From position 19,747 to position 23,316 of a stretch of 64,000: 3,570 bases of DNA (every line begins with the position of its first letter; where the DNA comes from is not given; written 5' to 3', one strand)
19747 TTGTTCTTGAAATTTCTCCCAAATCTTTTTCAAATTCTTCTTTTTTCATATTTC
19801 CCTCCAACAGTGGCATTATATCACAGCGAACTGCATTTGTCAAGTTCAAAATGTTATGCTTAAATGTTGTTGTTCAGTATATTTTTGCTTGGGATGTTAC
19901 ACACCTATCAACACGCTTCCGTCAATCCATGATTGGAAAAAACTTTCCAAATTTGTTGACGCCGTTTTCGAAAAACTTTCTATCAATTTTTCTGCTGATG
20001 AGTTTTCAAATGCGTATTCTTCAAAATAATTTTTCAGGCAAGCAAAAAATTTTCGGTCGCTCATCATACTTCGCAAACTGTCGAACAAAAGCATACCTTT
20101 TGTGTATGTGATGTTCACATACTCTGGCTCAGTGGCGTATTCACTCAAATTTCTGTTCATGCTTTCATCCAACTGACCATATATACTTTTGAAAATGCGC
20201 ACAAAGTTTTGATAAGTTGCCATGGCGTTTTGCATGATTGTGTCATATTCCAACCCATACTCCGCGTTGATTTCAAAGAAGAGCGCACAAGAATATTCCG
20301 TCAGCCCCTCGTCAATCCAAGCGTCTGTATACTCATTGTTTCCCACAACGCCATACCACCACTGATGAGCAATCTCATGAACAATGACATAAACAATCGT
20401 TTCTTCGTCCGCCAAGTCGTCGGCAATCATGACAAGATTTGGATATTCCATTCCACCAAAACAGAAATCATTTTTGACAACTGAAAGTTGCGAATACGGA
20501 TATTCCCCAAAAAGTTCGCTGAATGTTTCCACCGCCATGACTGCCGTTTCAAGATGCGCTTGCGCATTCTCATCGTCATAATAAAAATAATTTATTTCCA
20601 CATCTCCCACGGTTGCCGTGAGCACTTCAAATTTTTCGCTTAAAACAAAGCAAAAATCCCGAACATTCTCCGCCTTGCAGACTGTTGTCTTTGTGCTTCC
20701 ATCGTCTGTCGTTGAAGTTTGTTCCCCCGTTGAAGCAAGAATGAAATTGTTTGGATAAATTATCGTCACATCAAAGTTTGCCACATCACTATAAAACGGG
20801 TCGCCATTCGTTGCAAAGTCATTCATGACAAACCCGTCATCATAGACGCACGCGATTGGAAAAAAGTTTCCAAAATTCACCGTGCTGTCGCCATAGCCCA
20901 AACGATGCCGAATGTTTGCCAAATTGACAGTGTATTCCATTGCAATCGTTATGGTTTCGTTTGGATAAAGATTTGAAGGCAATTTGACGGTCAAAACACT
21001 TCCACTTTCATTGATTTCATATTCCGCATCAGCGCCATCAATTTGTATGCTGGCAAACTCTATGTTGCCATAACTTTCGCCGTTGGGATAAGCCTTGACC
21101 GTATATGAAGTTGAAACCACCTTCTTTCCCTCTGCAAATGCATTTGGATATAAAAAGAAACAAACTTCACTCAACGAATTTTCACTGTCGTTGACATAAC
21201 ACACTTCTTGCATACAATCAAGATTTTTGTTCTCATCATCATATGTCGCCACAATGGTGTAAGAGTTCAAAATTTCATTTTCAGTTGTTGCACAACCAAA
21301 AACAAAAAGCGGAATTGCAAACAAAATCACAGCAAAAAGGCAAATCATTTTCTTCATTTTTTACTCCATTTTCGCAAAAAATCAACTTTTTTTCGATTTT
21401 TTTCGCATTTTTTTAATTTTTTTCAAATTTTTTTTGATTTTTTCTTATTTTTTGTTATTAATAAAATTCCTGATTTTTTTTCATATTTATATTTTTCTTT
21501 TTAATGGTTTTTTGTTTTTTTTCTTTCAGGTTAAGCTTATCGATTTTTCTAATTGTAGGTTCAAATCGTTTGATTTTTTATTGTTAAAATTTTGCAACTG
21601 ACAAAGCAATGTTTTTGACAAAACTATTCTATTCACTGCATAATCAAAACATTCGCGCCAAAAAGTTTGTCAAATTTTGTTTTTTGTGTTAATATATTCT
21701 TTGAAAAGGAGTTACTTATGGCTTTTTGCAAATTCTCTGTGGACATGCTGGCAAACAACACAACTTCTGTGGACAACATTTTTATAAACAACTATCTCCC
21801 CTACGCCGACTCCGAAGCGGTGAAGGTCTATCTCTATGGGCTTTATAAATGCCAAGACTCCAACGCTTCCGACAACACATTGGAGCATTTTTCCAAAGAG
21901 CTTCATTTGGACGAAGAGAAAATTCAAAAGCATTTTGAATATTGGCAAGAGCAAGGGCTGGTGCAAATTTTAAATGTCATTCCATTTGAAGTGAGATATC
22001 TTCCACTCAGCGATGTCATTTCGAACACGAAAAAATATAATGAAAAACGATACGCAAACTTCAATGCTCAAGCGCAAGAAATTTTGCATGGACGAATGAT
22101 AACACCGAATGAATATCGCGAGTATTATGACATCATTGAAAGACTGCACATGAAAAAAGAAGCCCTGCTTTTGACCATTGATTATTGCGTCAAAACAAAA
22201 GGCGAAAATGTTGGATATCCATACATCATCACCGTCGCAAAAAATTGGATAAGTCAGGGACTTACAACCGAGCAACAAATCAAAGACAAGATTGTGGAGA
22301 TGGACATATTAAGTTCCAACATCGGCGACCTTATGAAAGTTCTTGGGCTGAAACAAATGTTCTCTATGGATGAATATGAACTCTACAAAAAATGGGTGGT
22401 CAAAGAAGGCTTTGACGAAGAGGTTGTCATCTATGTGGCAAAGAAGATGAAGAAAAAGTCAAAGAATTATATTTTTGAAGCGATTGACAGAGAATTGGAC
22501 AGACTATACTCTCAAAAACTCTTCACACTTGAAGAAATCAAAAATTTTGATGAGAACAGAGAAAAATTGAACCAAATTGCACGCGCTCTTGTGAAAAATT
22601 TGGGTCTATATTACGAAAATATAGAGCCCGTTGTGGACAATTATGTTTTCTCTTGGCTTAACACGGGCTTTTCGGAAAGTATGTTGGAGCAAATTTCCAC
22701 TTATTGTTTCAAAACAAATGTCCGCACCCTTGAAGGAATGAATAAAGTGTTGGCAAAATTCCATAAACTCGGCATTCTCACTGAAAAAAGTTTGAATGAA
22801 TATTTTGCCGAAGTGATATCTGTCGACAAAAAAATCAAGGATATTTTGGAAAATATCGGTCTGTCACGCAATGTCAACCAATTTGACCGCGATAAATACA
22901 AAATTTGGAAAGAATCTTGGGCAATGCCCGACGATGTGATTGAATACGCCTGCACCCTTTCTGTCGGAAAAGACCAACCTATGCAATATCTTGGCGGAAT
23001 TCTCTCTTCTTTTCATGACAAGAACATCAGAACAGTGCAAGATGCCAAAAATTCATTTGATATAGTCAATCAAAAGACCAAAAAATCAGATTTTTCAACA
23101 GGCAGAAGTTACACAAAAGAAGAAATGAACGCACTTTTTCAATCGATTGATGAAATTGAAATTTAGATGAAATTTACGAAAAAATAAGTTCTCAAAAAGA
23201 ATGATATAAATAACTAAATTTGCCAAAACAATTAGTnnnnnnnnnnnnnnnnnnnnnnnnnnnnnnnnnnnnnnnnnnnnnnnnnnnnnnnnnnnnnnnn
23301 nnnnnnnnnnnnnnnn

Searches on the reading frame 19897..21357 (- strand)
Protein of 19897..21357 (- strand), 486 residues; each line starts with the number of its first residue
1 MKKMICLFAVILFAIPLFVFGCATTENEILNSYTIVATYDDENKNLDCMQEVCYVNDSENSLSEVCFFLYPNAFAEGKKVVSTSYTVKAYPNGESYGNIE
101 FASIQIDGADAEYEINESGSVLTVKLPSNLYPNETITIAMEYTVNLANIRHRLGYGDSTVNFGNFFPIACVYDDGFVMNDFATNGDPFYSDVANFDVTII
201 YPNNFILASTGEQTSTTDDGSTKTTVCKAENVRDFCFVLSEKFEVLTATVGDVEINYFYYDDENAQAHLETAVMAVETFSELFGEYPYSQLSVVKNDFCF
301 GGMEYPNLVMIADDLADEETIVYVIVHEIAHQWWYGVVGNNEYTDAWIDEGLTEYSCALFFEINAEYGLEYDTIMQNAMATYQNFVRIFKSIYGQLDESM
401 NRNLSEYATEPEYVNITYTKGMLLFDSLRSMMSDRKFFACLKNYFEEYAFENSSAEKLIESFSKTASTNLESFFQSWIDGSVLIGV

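Call 44: search_protein_families(library=pfam, proteins=[window:19897-21357:-], max_evalue=0.00001)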
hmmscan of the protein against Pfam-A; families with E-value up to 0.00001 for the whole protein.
window:19897-21357:- (486 aa): 1 family
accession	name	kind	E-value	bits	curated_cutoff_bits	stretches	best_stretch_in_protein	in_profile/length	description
PF01433.26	Peptidase_M1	-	4e-25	89.1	27.7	1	269-477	3-218/218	Peptidase family M1 domain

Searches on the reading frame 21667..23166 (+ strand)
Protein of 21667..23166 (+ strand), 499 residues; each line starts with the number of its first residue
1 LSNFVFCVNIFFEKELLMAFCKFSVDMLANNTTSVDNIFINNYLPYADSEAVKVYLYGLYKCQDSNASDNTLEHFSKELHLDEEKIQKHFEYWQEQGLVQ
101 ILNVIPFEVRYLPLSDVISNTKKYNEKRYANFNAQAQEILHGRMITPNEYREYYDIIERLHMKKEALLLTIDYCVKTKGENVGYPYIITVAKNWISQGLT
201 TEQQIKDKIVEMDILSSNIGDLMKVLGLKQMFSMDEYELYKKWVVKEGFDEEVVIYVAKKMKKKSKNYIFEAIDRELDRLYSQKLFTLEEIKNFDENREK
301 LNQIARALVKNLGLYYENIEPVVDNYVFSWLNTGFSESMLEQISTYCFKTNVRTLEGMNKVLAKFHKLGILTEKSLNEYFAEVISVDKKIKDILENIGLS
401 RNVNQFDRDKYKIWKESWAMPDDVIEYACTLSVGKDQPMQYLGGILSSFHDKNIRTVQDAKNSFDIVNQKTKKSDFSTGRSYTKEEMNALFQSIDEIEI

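Call 44: search_protein_families(library=pfam, proteins=[window:21667-23166:+], max_evalue=0.00001)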
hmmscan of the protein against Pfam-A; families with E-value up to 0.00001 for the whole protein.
window:21667-23166:+ (499 aa): 1 family
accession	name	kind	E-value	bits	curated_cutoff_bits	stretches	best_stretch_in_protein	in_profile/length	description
PF07261.16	DnaB_2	-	1.3e-33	115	22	2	141-208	8-73/74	Replication initiation and membrane attachment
